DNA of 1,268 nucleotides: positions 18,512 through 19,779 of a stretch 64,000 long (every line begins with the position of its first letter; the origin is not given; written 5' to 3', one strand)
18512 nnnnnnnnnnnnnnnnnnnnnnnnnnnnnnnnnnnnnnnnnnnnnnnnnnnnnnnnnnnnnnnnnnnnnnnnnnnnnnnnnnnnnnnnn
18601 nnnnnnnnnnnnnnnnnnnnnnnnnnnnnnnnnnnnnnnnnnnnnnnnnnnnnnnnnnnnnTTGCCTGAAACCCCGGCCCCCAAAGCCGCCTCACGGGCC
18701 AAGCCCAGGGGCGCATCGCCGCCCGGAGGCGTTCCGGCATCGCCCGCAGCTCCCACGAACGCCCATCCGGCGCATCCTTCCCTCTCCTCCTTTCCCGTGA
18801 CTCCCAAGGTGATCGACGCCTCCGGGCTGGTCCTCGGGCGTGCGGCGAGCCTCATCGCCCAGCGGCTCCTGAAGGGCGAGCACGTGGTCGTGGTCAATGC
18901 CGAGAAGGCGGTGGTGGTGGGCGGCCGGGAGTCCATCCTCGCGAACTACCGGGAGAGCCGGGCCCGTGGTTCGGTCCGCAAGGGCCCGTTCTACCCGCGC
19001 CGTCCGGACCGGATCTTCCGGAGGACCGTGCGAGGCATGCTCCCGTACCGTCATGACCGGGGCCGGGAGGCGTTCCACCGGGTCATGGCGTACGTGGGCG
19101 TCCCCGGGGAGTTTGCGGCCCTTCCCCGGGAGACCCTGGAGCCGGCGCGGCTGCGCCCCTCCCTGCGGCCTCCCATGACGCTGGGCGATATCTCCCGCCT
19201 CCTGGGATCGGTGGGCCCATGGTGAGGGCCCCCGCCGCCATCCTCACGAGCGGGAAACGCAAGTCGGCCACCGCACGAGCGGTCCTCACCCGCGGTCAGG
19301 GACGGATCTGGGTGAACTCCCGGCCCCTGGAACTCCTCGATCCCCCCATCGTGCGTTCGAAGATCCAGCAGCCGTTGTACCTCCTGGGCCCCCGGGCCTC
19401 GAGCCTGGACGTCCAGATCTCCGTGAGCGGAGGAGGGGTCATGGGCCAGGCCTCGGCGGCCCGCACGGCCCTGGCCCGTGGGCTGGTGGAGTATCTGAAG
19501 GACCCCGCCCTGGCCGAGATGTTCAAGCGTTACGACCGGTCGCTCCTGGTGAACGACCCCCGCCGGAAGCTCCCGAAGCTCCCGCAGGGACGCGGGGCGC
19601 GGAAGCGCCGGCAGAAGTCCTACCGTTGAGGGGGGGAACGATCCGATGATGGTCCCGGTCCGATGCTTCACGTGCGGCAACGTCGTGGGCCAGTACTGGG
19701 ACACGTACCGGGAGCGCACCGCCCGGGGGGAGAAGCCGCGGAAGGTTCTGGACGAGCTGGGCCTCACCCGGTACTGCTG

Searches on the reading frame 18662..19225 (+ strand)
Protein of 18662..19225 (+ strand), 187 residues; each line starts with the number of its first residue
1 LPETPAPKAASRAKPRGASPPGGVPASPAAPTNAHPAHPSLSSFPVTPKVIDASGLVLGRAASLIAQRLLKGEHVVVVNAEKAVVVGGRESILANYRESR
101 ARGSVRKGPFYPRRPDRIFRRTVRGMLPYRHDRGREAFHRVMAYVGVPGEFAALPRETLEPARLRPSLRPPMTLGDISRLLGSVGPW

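Call 53: search_protein_families(library=pfam, proteins=[window:18662-19225:+], max_evalue=0.00001)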
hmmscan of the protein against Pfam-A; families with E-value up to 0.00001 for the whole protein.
window:18662-19225:+ (187 aa): 1 family
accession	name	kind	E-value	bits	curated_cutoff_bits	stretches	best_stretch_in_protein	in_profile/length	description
PF00572.24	Ribosomal_L13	-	8.9e-17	61.7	23.8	1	50-147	5-116/119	Ribosomal protein L13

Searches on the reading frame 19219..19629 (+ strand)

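Call 53: search_protein_families(library=pfam, proteins=[window:19219-19629:+], max_evalue=0.00001)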
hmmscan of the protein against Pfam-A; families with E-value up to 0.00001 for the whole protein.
window:19219-19629:+ (136 aa): 1 family
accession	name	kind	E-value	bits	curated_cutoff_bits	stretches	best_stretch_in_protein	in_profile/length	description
PF00380.25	Ribosomal_S9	-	3e-35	121.8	22.5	1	12-136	1-121/121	Ribosomal protein S9/S16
